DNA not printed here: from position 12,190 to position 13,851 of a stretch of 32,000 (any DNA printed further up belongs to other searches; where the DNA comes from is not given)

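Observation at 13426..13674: Same ~75-aa helical module at the N-termini of the ABC ATPase and the 223-aa protein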

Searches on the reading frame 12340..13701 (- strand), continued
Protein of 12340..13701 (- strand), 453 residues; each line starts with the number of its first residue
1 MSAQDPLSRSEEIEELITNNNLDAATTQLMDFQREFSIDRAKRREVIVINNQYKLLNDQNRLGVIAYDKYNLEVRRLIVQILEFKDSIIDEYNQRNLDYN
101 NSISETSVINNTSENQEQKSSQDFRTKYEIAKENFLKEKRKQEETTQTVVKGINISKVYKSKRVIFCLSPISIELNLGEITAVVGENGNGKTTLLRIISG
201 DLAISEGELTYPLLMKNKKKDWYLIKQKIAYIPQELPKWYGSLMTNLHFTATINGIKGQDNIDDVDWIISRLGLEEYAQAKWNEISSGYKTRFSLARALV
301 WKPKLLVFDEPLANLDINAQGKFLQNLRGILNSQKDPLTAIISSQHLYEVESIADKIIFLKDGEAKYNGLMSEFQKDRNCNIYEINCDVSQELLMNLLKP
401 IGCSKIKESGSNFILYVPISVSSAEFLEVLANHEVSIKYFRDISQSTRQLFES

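Call 56: predict_structure(alignment_id=A1)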
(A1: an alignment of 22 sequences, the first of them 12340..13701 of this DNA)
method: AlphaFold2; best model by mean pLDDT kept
length: 453 residues; sequences in the alignment: 22
mean_pLDDT: 85.0   pTM: 0.80
mean pLDDT of the five models: 85.0, 84.6, 84.0, 82.4, 80.9
residues with pLDDT >= 90: 283; 70-90: 107; 50-70: 26; < 50: 37
segments of 3 or more residues with pLDDT < 50: 101-125, 138-144
pLDDT, mean of each block of 10 residues (from residue 1): 70 91 92 88 92 92 93 94 92 72 38 29 46 54 66 93 83 93 85 95 94 76 88 91 93 90 93 92 91 94 93 88 89 85 92 93 92 90 93 93 90 93 93 92 91 73
secondary structure, 60 per line:
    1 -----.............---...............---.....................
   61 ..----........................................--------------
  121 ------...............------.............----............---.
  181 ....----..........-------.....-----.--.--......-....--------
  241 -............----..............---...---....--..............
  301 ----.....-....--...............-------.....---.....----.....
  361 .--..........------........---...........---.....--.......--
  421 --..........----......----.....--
elements in order: H6-18 H22-36 H40-62 H67-106 H127-141 E148-160 E165-176 E180-184 H189-198 E206-210 H222-227 E229-232 H243-253 H258-271 H287-300 E305-309 H311-314 H317-331 E339-343 H347-351 E356-361 E364-370 E380-387 H391-401 E405-409 E412-418 H423-432 E437-442 H447-451
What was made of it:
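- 13444..13671 (-): EAD11 domain, ABC-side subtype (aa 11-86 of the 453-aa protein). The AF2 four-helix unit spans aa 6-106. AF2 gives pLDDT about 90 with helices 6-18, 22-36, 40-62, 67-106 (call 56).
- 13261..13401 (-): Low-confidence, N/S/Q/E-rich linker (aa 101-147) containing one predicted helix (aa 127-141) ahead of the nucleotide-binding domain. AF2 pLDDT is below 50 for aa 101-125 and 138-144 (call 56).
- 12343..12564 (-): C-terminal alpha/beta regulatory-type domain (aa 380-453) ending in the family signature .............. AF2 pLDDT above 90 (call 56).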

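Call 58: search_solved_structures(query=window:12340-13701:-, max_evalue=1e-20)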
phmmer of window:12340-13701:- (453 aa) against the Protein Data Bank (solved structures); distinct sequences matched with E-value up to 1e-20: 14.
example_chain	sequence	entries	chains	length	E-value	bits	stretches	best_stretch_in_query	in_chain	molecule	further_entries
7tby_A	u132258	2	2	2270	3.6e-29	105.5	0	154-378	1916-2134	ATP-binding cassette, sub-family A (ABC1), member 1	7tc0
7tbz_A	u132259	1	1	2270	3.6e-29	105.5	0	154-378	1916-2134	ATP-binding cassette, sub-family A (ABC1), member 1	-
7tdt_A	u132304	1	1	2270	3.6e-29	105.5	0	154-378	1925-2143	Phospholipid-transporting ATPase ABCA1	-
5xjy_A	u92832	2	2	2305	3.8e-29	105.5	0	154-378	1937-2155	ATP-binding cassette sub-family A member 1 | Phospholipid-transporting ATPase ABCA1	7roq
7tbw_A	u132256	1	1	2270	2.5e-28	102.8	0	154-378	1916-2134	ATP-binding cassette, sub-family A (ABC1), member 1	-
7w01_A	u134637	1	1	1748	4.9e-27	98.5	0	148-369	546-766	Phospholipid-transporting ATPase ABCA3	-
7w02_A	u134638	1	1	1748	3.4e-26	95.7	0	148-369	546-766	Phospholipid-transporting ATPase ABCA3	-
7lkp_A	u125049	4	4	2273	5.3e-25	91.8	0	168-372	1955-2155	Retinal-specific phospholipid-transporting ATPase ABCA4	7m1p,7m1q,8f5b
7e7i_A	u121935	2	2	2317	5.6e-25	91.7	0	168-372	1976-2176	Retinal-specific phospholipid-transporting ATPase ABCA4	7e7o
7lkz_A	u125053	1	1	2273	3.6e-24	89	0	168-372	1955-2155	Retinal-specific phospholipid-transporting ATPase ABCA4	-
7e7q_A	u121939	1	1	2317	3.8e-24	89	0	168-372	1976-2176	Retinal-specific phospholipid-transporting ATPase ABCA4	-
8edw_A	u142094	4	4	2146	4.4e-24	88.8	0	141-366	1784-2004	Phospholipid-transporting ATPase ABCA7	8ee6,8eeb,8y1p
8eop_A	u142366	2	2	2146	3e-23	86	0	141-366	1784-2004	Phospholipid-transporting ATPase ABCA7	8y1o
8s7v_K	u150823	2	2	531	1.5e-21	80.4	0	137-371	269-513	Glycine betaine/carnitine/choline transport ATP-binding protein OpuCA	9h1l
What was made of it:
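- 12577..13260 (-): ABC nucleotide-binding domain (aa 148-375). It has Walker A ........, signature ISSGYK, Walker B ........, D-loop ANLD and H-loop SSQH. The closest solved sequences are ABCA1/3/4/7 nucleotide-binding domains (call 58).
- Closest known: Signalling and mechanotransmission ABC systems. Different: The nucleotide-binding domain is closest to ABCA / ABC-2 types (call 58).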

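Call 59: fold_search(model_id=the predicted structure, library=pdb)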
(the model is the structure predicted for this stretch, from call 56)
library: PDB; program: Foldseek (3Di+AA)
matches with E <= 10: 1698; with E <= 0.001: 1192
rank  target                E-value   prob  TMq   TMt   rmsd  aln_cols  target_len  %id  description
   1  6cvl_D                7.7e-18  1.00  0.47  0.61   9.6       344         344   19  Crystal structure of the Escherichia coli ATPgS-bound MetNI methionine ABC transporter in complex with its MetQ bindin (released 2018-11-14)
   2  3tui_C                1.1e-17  1.00  0.47  0.61   9.3       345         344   18  Inward facing conformations of the MetNI methionine ABC transporter: CY5 native crystal form (released 2011-11-30)
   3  3tuz_H                1.3e-17  1.00  0.47  0.61   8.4       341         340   18  Inward facing conformations of the MetNI methionine ABC transporter: CY5 SeMet soak crystal form (released 2011-11-30)
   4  3tui_D                1.3e-17  1.00  0.46  0.59   9.8       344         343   18  Inward facing conformations of the MetNI methionine ABC transporter: CY5 native crystal form (released 2011-11-30)
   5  4yer_A                1.1e-16  1.00  0.50  0.77   3.8       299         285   17  Crystal structure of an ABC transporter ATP-binding protein (TM_1403) from Thermotoga maritima MSB8 at 2.35 A resoluti (released 2015-03-11)
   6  8eeb_A                1.3e-16  1.00  0.55  0.15  24.7       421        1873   18  Cryo-EM structure of human ABCA7 in Digitonin (released 2022-12-21)
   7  8edw_A                1.4e-16  1.00  0.50  0.15  10.9       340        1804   20  Cryo-EM Structure of human ABCA7 in BPL/Ch Nanodiscs (released 2022-12-21)
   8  8ee6_A                2.1e-16  1.00  0.50  0.14  19.0       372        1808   19  Cryo-EM Structure of human ABCA7 in PE/Ch nanodiscs (released 2022-12-21)
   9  6cvl_C                3.0e-16  1.00  0.47  0.61   9.6       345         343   18  Crystal structure of the Escherichia coli ATPgS-bound MetNI methionine ABC transporter in complex with its MetQ bindin (released 2018-11-14)
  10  7w01                  3.9e-16  1.00  0.53  0.17  18.5       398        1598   18  Cryo-EM structure of nucleotide-free ABCA3 (released 2022-04-27)
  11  3dhw_C                4.4e-16  1.00  0.46  0.59  10.0       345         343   19  Crystal structure of methionine importer MetNI (released 2008-08-05)
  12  2ihy_B                6.1e-16  1.00  0.45  0.75   7.0       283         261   21  Structure of the Staphylococcus aureus putative ATPase subunit of an ATP-binding cassette (ABC) transporter (released 2007-09-18)
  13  8y5f_A                6.4e-16  1.00  0.45  0.55   7.7       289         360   20  Cryo-EM structure of E.coli spermidine transporter PotABC (released 2024-10-09)
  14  6xji_C                6.8e-16  1.00  0.48  0.72   5.3       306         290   23  PmtCD ABC exporter at C1 symmetry (released 2020-10-14)
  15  7tbw_A                6.8e-16  1.00  0.57  0.15  26.6       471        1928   16  The structure of ATP-bound ABCA1 (released 2022-01-26)
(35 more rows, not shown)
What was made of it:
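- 12343..12564 (-): Foldseek's best full-length matches are ATPases with a nucleotide-binding domain plus a C-terminal domain: TM_1403, PmtC, NosF and ABCA (call 59).
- Closest known: Signalling and mechanotransmission ABC systems. Same: BceA is among the structural matches (call 59).
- Closest known: Type V. Same: The ATPase has a nucleotide-binding domain plus a C-terminal regulatory domain (calls 58, 59).
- Its nearest solved relatives are ABCA-type nucleotide-binding domains with regulatory domains (calls 58, 59).
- Tried and rejected: With the ABC model it was dominated by the nucleotide-binding domain (call 59).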

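Call 62: search_protein_families(library=pfam, proteins=[L045:6850-7950:+, L056:7530-8933:+, L029:551-2023:+, L052:6838-8256:+, L018:1927-3279:+, L011:10411-11163:+, L014:10647-11411:+, L015:10687-11469:+], max_evalue=0.01)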
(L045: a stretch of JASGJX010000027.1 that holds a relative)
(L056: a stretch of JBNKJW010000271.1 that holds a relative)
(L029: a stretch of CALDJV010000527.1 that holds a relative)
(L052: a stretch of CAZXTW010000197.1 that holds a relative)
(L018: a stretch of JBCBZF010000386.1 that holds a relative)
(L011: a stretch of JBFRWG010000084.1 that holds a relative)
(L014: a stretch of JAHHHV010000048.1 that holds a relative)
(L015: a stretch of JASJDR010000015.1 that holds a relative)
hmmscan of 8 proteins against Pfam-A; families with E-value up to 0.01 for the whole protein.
L045:6850-7950:+ (366 aa): 2 families
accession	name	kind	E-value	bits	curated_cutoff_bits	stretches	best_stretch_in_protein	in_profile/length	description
PF00656.27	Peptidase_C14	-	7.8e-05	22.9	21.4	1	71-222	55-209/233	Caspase domain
PF25802.1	WWC1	-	0.0034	17.8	27.8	1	305-356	65-116/135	WWC1-like, helical hairpin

L056:7530-8933:+ (467 aa): 6 families
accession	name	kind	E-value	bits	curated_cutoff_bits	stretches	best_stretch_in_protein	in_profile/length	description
PF00005.33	ABC_tran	-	1e-25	91.4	25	1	181-324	2-137/137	ABC transporter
PF13401.12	AAA_22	-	1.2e-05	26.1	27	1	189-354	4-121/130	AAA domain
PF13304.12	AAA_21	-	3.8e-05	24.3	27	0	265-358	206-300/304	AAA domain, putative AbiEii toxin, Type IV TA system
PF20720.3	nSTAND3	-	0.00027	21.1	27.2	1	191-243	18-71/155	Novel STAND NTPase 3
PF25199.1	nSTAND_NTPase5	-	0.0016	18.7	34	1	191-232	42-83/145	Novel STAND NTPase 5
PF13476.12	AAA_23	-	0.0055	17.8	27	1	188-216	17-45/201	AAA domain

L029:551-2023:+ (490 aa): 5 families
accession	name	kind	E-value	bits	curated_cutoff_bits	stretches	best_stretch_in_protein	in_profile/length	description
PF00005.33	ABC_tran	-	9.9e-27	94.6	25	1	204-351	2-137/137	ABC transporter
PF13304.12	AAA_21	-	4.1e-05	24.2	27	0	215-250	1-41/304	AAA domain, putative AbiEii toxin, Type IV TA system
PF02463.25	SMC_N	-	0.0011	18.9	40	1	214-388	25-205/220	RecF/RecN/SMC N terminal domain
PF13401.12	AAA_22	-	0.002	18.9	27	0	216-382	8-122/130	AAA domain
PF05621.17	TniB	-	0.0064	16.4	22.4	0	339-376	118-157/189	Bacterial TniB protein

L052:6838-8256:+ (472 aa): 4 families
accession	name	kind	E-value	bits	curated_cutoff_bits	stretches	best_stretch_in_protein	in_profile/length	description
PF00005.33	ABC_tran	-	5.7e-25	88.9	25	1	188-333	3-137/137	ABC transporter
PF19964.5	EAD11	-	6e-13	49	26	1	9-86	3-78/80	Effector-associated domain 11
PF13304.12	AAA_21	-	0.00092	19.8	27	0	309-345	242-281/304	AAA domain, putative AbiEii toxin, Type IV TA system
PF13401.12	AAA_22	-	0.0025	18.6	27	0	197-362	6-122/130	AAA domain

L018:1927-3279:+ (450 aa): 4 families
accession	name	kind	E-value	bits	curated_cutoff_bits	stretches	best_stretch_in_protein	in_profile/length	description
PF00005.33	ABC_tran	-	1.4e-25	90.9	25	1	166-308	3-137/137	ABC transporter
PF13304.12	AAA_21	-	0.00065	20.3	27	0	176-194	1-19/304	AAA domain, putative AbiEii toxin, Type IV TA system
PF13476.12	AAA_23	-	0.0063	17.6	27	0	175-192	20-37/201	AAA domain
PF22919.1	ATP-synt_VA_C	-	0.0084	16.6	24.7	0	128-159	32-63/101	C-terminal domain of V and A type ATP synthase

L011:10411-11163:+ (250 aa): 2 families
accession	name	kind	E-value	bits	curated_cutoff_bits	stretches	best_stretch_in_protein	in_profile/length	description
PF19964.5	EAD11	-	5.1e-14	52.4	26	1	5-82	3-80/80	Effector-associated domain 11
PF21648.2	M1E1E6-like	-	0.004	17.8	27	0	110-179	34-100/104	Integron cassette protein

L014:10647-11411:+ (254 aa): 2 families
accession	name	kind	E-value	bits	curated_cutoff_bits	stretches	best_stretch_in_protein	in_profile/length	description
PF19964.5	EAD11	-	2.4e-11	43.9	26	1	8-82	6-80/80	Effector-associated domain 11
PF00833.23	Ribosomal_S17e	-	0.0045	17.3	22.8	0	15-73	26-85/122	Ribosomal S17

L015:10687-11469:+ (260 aa): 1 family
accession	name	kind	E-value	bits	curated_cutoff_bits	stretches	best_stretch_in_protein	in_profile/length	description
PF19964.5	EAD11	-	9.4e-13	48.4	26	1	8-85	2-79/80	Effector-associated domain 11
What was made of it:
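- A caspase ORF with an EAD11-like C-terminus abuts the ABC gene in L045 (call 62).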

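Call 66: search_protein_families(library=pfam, proteins=[L012:10600-12369:+, L012:12432-13529:+, L013:10554-12341:+, L013:12442-13479:+, L019:10690-11640:+, L017:7964-9031:+, L017:10045-11472:+, L062:10795-11535:+, L011:11323-12903:+, L027:4260-5015:+], max_evalue=0.001)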
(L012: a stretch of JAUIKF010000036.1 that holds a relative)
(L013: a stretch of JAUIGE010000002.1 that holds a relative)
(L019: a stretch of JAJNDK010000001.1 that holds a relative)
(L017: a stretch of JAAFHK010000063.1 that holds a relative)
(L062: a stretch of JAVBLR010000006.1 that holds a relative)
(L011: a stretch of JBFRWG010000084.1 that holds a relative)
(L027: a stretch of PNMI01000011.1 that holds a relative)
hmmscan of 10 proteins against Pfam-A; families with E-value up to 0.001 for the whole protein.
L012:10600-12369:+ (589 aa): 2 families
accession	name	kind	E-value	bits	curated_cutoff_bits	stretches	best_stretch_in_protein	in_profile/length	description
PF01103.29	Omp85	-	6.2e-09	36.2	24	1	302-566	13-304/325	Omp85 superfamily domain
PF07244.20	POTRA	-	2.5e-07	31.7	21.3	1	182-254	1-78/79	Surface antigen variable number repeat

L012:12432-13529:+ (365 aa): 5 families
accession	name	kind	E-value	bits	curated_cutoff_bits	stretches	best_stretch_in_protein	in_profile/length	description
PF14354.12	Lar_restr_allev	-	3.1e-06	27.8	28.6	0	93-110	5-22/58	Restriction alleviation protein Lar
PF08271.17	Zn_Ribbon_TF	-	5.5e-05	23.1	29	1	13-38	2-27/43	TFIIB zinc-binding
PF13248.11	Zn_ribbon_3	-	0.00053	19.8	27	0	12-38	3-24/26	zinc-ribbon domain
PF23451.1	Zn_ribbon_PaaD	-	0.00077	19.5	27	0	86-107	9-30/53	PaaD zinc beta ribbon domain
PF01155.25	HypA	-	0.00079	19.9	28.9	0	73-103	70-98/112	Hydrogenase/urease nickel incorporation, metallochaperone, hypA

L013:10554-12341:+ (595 aa): 2 families
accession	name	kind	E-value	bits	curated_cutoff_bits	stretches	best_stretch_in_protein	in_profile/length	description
PF01103.29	Omp85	-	2e-10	41.1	24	1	308-581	14-318/325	Omp85 superfamily domain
PF07244.20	POTRA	-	4.2e-06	27.8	21.3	1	186-246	1-65/79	Surface antigen variable number repeat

L013:12442-13479:+ (345 aa): 0 families

L019:10690-11640:+ (316 aa): 0 families

L017:7964-9031:+ (355 aa): 0 families

L017:10045-11472:+ (475 aa): 2 families
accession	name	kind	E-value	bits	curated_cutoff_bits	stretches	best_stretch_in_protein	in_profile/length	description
PF13185.12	GAF_2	-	3e-15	57.1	28.6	1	181-319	2-135/136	GAF domain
PF01590.32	GAF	-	2.5e-08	35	22.4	1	182-319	1-133/133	GAF domain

L062:10795-11535:+ (246 aa): 0 families

L011:11323-12903:+ (526 aa): 4 families
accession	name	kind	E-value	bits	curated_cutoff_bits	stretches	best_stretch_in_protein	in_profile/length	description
PF01551.29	Peptidase_M23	-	5.7e-16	58.9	28.7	1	52-141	2-91/96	Peptidase family M23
PF08239.17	SH3_3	-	1.3e-13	51.3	27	1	197-258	1-53/54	Bacterial SH3 domain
PF01832.25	Glucosaminidase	-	1.9e-12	48.4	30.2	1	299-407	18-121/123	Mannosyl-glycoprotein endo-beta-N-acetylglucosaminidase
PF06347.19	SH3_4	-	5.5e-07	29.7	24.1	0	239-255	34-51/56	Bacterial SH3 domain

L027:4260-5015:+ (251 aa): 0 families
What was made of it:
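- Some are followed by Omp85/POTRA genes (call 66).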

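Call 67: search_dna_similar(query=window:12343-13701:-, collection=plasmids, mode=protein, max_evalue=1e-40, max_rows=15)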
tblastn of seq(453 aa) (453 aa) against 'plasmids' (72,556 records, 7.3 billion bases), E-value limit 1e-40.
Records with a match: 3; places in all: 3; records where one place covers at least 80% of the query: 3.
Best place of each record, by identity: <60% 3.
By first word of the organism name: Tolypothrix 2; Microchaete 1.
By predicted mobility (MOB-suite, as given by PLSDB): mobilizable 3.
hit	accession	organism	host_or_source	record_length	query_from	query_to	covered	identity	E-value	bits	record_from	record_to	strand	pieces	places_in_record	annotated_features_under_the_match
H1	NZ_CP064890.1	Tolypothrix sp. PCC 7601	Fresh water sample,Fresh water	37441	23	452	95%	50.0%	1e-112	371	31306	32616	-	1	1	ABC transporter ATP-binding protein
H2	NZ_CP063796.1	Tolypothrix sp. PCC 7712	Soil sample,soil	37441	23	452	95%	50.0%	1e-112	371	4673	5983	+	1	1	ABC transporter ATP-binding protein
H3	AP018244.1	Microchaete diplosiphon NIES-3275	-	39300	23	452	95%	50.0%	1e-112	371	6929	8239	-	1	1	ABC transporter-related protein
